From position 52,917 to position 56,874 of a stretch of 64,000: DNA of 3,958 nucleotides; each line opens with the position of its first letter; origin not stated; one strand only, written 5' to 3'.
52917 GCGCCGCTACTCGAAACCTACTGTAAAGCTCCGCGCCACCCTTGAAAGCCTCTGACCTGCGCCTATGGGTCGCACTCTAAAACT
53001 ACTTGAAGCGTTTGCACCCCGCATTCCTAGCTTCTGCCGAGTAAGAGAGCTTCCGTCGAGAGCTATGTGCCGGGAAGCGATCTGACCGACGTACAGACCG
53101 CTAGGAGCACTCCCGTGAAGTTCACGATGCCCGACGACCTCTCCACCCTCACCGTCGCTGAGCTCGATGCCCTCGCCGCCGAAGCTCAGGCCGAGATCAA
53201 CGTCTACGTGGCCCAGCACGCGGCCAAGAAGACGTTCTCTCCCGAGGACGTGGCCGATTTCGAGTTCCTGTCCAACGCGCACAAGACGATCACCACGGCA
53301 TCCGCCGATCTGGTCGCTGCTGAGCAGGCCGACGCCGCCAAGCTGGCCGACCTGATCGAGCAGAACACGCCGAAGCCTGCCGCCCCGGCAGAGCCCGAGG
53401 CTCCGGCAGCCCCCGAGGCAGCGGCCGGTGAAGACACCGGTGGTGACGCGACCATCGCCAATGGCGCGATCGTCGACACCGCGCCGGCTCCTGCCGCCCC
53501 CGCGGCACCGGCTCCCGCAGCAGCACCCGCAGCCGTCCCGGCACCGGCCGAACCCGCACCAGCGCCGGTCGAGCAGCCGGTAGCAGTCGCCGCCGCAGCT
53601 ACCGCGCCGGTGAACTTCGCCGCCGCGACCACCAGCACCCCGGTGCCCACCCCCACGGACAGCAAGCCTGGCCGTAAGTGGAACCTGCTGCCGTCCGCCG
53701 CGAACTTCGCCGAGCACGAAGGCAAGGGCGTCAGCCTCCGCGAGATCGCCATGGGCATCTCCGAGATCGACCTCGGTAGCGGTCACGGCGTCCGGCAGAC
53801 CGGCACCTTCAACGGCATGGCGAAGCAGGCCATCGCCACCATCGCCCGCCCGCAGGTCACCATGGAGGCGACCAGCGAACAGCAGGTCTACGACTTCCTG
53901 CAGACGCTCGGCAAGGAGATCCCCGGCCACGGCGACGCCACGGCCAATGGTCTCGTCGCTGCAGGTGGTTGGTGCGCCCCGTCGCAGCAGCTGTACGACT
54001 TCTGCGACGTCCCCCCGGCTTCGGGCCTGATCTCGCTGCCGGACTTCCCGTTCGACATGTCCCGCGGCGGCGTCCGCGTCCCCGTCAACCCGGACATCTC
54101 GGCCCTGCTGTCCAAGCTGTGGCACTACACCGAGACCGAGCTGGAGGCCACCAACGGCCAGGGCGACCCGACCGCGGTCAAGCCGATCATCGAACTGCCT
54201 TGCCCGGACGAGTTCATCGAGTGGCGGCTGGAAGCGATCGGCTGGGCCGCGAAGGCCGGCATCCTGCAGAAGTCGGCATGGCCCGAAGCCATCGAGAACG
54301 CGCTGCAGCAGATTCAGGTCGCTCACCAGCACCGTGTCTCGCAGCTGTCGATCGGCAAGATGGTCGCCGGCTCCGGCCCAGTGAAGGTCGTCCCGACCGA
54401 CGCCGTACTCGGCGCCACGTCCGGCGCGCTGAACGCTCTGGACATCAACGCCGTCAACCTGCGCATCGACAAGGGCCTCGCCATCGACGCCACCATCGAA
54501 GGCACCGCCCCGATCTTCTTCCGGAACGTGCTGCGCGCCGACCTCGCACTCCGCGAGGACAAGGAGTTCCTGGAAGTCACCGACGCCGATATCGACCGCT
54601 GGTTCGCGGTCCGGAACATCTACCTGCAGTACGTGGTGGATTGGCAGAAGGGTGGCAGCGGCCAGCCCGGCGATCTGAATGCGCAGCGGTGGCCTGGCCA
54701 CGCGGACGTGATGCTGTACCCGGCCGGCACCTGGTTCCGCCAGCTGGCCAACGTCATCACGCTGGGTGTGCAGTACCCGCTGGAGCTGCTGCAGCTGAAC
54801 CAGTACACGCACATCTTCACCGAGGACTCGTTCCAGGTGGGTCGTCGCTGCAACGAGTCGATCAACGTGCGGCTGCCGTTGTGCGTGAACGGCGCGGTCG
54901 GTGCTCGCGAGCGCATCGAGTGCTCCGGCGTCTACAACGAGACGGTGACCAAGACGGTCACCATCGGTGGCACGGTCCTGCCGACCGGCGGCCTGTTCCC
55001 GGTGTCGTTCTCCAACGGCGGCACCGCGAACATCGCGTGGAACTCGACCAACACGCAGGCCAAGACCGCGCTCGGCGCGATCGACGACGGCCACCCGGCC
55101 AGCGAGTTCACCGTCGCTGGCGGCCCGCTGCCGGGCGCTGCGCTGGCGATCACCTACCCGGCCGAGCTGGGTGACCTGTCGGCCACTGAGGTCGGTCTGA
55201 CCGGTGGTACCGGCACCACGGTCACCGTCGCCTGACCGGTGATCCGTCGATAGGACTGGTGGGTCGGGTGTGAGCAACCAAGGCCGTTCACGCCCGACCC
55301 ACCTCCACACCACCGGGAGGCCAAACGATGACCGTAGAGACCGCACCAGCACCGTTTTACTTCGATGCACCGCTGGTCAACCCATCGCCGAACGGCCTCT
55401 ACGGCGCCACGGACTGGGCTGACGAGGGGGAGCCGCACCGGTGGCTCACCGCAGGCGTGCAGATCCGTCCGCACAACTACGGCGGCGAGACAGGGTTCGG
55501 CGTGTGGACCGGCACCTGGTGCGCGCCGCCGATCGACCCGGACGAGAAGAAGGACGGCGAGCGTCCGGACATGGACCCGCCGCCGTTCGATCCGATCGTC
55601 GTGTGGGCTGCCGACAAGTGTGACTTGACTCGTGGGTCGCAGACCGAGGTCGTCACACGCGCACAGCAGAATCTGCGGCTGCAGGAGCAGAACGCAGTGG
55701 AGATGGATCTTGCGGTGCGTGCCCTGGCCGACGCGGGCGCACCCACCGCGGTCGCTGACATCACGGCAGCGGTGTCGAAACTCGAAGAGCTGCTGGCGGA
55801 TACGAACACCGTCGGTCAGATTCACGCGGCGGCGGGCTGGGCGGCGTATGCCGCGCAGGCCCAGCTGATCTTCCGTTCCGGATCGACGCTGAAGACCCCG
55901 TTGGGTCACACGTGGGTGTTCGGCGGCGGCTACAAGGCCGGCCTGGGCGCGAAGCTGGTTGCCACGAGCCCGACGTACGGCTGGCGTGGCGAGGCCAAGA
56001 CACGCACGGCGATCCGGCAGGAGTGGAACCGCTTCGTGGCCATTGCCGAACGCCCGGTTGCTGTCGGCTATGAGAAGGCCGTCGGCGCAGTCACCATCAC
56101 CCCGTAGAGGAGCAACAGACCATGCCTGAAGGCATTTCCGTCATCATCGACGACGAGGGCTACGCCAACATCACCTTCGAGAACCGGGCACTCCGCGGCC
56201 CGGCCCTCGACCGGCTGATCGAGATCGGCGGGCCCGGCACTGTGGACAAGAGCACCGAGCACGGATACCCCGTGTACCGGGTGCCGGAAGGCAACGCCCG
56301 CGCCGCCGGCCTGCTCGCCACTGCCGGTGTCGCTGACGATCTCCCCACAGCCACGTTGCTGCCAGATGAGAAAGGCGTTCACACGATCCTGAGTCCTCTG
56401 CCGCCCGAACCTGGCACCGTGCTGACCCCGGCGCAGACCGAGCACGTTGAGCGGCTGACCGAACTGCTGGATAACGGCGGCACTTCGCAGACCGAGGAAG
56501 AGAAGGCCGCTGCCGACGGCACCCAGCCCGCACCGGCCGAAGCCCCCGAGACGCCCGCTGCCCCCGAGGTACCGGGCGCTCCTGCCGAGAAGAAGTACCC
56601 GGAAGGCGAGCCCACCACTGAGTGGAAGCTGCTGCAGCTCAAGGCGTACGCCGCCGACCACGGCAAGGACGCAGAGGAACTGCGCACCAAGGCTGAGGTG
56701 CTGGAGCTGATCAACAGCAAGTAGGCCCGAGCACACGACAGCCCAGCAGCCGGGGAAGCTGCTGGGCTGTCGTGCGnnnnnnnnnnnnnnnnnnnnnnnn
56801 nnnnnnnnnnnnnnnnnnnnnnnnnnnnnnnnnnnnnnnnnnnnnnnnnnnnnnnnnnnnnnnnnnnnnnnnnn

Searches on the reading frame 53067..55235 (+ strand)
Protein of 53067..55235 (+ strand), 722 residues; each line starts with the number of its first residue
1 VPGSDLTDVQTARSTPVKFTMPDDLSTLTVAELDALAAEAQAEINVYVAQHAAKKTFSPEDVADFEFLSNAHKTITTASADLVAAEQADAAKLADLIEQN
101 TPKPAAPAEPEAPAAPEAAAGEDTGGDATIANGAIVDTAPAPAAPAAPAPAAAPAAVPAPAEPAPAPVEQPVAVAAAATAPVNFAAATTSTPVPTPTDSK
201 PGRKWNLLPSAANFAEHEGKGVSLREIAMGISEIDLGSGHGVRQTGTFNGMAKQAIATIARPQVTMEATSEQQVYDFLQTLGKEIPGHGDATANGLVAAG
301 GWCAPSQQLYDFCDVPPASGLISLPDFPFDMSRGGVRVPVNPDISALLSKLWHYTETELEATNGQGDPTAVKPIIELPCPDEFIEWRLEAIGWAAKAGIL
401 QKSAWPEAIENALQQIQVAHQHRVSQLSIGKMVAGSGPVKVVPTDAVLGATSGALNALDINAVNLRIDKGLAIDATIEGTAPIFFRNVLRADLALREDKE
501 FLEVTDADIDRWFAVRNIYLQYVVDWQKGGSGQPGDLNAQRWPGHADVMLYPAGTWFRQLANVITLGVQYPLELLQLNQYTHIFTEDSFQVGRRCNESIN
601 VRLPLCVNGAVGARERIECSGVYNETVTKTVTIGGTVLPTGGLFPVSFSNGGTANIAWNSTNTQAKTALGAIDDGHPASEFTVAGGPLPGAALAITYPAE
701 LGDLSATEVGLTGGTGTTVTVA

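Call 4: search_protein_families(library=pfam, proteins=[window:53067-55235:+], max_evalue=0.01)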
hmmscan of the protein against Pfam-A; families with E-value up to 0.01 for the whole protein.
window:53067-55235:+ (722 aa): 0 families

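Call 5: search_protein_families(library=phrogs, proteins=[window:53067-55235:+], max_evalue=0.001)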
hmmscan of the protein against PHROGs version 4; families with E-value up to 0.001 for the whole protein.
window:53067-55235:+ (722 aa): 5 families
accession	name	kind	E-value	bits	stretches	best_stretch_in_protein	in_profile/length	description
phrog_777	-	head and packaging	1.5e-193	646.2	1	18-620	3-578/580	major head protein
phrog_792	-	tail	3.9e-06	27.3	1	629-718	260-347/350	major tail protein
phrog_20604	-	head and packaging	9.9e-06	26.8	1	296-342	3-48/76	virion structural protein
phrog_2839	-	tail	1.6e-05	24.5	1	611-720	43-148/581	tail sheath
phrog_10909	-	tail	3.9e-05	24.2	1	627-721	203-289/290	major tail protein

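Call 8: search_dna_similar(query=window:53067-55235:+, collection=phages, mode=protein, max_rows=25)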
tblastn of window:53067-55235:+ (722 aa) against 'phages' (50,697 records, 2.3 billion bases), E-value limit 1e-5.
Records with a match: 875; places in all: 875; records where one place covers at least 80% of the query: 0.
Best place of each record, by identity: 60-80% 17; <60% 858.
By first word of the organism name: Mycobacterium 496; Gordonia 198; Microbacterium 129; Arthrobacter 18; Streptomyces 17; Rhodococcus 3; Mycolicibacterium 2; Tsukamurella 2; Actinoplanes 2; Curtobacterium 2; and 6 more.
By host as written in the record: Mycobacterium smegmatis mc2 155 348; Gordonia terrae 3612 155; Mycobacterium smegmatis mc#155 83; Microbacterium foliorum NRRL B-24224 57; Microbacterium foliorum NRRL B-24224 SEA 28; Microbacterium paraoxydans NWU1 27; Gordonia terrae CAG3 16; - 12; and 54 more.
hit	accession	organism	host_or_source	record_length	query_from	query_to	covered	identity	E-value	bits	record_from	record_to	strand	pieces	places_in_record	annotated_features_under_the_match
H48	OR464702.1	Mycobacterium phage harman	Mycolicibacterium smegmatis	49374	198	704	70%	73.9%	0e+0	714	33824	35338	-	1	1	major capsid protein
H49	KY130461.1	Mycobacterium phage Taptic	Mycobacterium smegmatis mc2 155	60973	198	704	70%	73.9%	0e+0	713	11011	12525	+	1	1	major capsid hexamer protein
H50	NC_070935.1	Mycobacterium phage Taptic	Mycobacterium smegmatis mc2 155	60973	198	704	70%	73.9%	0e+0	713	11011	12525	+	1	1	major tail protein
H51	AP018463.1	Mycobacterium phage PR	-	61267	198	704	70%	73.7%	0e+0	712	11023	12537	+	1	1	putative major capsid protein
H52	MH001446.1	Mycobacterium phage Megabear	Mycobacterium smegmatis mc2 155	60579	198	704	70%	73.7%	0e+0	712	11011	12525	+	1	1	9: major capsid hexamer protein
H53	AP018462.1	Mycobacterium phage D12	-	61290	198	704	70%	73.7%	0e+0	708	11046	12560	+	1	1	putative major capsid protein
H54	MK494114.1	Mycobacterium phage Argie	Mycobacterium smegmatis mc#155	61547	198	704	70%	73.1%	0e+0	717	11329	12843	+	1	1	10: major capsid hexamer protein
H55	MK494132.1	Mycobacterium phage Cepens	Mycobacterium smegmatis mc#155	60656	198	704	70%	73.1%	0e+0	717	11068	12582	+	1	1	9: major capsid hexamer protein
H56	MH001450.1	Mycobacterium phage Jeon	Mycobacterium smegmatis mc2 155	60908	198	704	70%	72.7%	0e+0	726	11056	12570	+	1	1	9: major capsid hexamer protein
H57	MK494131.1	Mycobacterium phage GodPhather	Mycobacterium smegmatis mc#155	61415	198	704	70%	72.7%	0e+0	726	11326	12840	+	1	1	10: major capsid hexamer protein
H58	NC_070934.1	Mycobacterium phage Jeon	Mycobacterium smegmatis mc2 155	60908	198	704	70%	72.7%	0e+0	726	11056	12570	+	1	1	9: major tail protein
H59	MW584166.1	Mycobacterium phage prophi88-1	Mycobacterium abscessus GD88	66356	200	620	58%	66.7%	0e+0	583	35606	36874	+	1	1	58: major capsid protein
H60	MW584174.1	Mycobacterium phage prophi_GD43-6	Mycobacterium abscessus GD43A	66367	200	620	58%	66.7%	0e+0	583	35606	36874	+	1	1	58: major capsid protein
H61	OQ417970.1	Mycobacterium phage prophiT46-2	Mycobacterium abscessus T46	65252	198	620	59%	65.5%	0e+0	580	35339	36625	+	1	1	62: major capsid protein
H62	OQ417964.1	Mycobacterium phage prophiT48-1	Mycobacterium abscessus T48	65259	203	620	58%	66.3%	0e+0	581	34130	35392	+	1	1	57: major capsid protein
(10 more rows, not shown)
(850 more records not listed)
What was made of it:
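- The backbone relatives infect mycolic-acid bacteria (call 8).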

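Call 11: get_annotated_region(hit=H49, flank=9000)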
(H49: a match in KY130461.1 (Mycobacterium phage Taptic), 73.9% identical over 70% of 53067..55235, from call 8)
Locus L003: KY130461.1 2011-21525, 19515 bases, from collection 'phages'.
description: Mycobacterium phage Taptic, complete genome.
organism: Mycobacterium phage Taptic (NCBI taxid 1920305)
taxonomy: Viruses; Duplodnaviria; Heunggongvirae; Uroviricota; Caudoviricetes; Northamptonvirus; Northamptonvirus taptic
host: Mycobacterium smegmatis mc2 155; source: soil; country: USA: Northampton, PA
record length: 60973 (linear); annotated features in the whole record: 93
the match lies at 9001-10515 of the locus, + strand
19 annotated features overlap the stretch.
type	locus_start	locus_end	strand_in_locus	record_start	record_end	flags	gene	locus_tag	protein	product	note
CDS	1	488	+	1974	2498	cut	-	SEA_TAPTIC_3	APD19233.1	helix-turn-helix DNA binding protein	helix-turn-helix DNA binding domain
CDS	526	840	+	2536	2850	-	-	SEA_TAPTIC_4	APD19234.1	hypothetical protein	-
CDS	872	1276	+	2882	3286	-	-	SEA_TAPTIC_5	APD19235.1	hypothetical protein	-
CDS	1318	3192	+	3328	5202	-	-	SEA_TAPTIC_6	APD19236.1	portal protein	-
CDS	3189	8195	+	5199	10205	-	-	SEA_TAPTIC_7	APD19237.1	hypothetical protein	-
CDS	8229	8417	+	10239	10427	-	-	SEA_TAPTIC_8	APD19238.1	hypothetical protein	-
CDS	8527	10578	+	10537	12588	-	-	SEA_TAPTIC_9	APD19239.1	major capsid hexamer protein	major capsid protein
CDS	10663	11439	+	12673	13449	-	-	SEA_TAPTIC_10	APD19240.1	major capsid pentamer protein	-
CDS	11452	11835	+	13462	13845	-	-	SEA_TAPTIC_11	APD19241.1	hypothetical protein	-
CDS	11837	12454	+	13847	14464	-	-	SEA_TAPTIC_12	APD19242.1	hypothetical protein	-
CDS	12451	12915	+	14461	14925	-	-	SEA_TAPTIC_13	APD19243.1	hypothetical protein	-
CDS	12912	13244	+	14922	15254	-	-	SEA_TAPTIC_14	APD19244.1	membrane protein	-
CDS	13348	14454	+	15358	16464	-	-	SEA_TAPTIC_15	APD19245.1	major tail protein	-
CDS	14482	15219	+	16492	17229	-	-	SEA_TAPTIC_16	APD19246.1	head-to-tail adaptor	-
CDS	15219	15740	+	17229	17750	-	-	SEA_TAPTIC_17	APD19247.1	hypothetical protein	-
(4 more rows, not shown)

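Call 12: get_annotated_region(hit=H59, flank=10000)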
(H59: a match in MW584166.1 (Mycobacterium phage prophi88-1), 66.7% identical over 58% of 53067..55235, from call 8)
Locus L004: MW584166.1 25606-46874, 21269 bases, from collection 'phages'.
description: Mycobacterium phage prophi88-1, complete genome.
organism: Mycobacterium phage prophi88-1 (NCBI taxid 2813223)
taxonomy: Viruses; Duplodnaviria; Heunggongvirae; Uroviricota; Caudoviricetes
host: Mycobacterium abscessus GD88; source: -; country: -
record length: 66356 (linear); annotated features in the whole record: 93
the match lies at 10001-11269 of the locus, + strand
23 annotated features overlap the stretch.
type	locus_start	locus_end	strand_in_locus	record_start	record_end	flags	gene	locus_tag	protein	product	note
CDS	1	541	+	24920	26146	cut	47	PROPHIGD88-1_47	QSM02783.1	DNA methylase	-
CDS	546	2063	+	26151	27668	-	48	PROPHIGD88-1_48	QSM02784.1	terminase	-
CDS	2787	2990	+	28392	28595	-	49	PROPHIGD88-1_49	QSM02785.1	hypothetical protein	-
CDS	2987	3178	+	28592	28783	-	50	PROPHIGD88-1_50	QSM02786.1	hypothetical protein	-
CDS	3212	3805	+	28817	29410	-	51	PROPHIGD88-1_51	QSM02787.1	hypothetical protein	-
CDS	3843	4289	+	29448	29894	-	52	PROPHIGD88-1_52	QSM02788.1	hypothetical protein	-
CDS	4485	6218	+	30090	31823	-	53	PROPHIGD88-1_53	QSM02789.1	portal protein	-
CDS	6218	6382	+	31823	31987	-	54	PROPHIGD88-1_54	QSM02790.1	hypothetical protein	-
CDS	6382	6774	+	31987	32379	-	55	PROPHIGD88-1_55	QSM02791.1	hypothetical protein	-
CDS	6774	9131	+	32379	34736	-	56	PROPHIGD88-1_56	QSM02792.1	capsid maturation protease and MuF-like minor capsid fusion protein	-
CDS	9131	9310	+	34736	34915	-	57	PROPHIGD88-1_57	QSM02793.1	hypothetical protein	-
CDS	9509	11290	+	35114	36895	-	58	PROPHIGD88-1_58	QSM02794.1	major capsid protein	-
CDS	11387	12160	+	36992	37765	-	59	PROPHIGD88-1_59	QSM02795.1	hypothetical protein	-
CDS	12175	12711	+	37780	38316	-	60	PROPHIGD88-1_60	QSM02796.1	hypothetical protein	-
CDS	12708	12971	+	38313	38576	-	61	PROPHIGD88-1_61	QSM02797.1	holin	-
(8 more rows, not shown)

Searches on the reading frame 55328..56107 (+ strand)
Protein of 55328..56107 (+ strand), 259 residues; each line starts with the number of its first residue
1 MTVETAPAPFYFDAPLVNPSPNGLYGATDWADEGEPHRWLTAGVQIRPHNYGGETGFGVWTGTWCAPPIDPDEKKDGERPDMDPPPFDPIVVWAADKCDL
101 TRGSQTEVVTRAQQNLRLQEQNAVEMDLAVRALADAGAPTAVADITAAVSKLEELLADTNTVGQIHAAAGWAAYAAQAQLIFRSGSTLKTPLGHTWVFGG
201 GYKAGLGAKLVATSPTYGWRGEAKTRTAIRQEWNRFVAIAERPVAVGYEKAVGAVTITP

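Call 4: search_protein_families(library=pfam, proteins=[window:55328-56107:+], max_evalue=0.01)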
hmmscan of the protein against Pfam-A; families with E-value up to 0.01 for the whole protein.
window:55328-56107:+ (259 aa): 0 families

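Call 5: search_protein_families(library=phrogs, proteins=[window:55328-56107:+], max_evalue=0.001)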
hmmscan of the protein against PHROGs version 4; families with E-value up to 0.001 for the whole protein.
window:55328-56107:+ (259 aa): 1 family
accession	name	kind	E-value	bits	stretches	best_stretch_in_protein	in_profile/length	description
phrog_779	-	unknown function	1.5e-91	307.6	1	1-258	3-272/284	-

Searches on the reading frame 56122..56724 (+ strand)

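Call 4: search_protein_families(library=pfam, proteins=[window:56122-56724:+], max_evalue=0.01)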
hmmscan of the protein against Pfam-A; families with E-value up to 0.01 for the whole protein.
window:56122-56724:+ (200 aa): 0 families

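Call 5: search_protein_families(library=phrogs, proteins=[window:56122-56724:+], max_evalue=0.001)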
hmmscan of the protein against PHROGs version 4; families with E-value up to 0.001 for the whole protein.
window:56122-56724:+ (200 aa): 4 families
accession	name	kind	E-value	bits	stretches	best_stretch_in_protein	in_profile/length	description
phrog_970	-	unknown function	7.8e-34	119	2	1-68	1-68/253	-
phrog_14250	-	unknown function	3.6e-18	67.1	2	1-73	1-71/123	-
phrog_30632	-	unknown function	0.00066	20.9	1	1-67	1-66/117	-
phrog_3281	-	DNA, RNA and nucleotide metabolism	0.00086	20.6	0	159-198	62-101/107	endonuclease VII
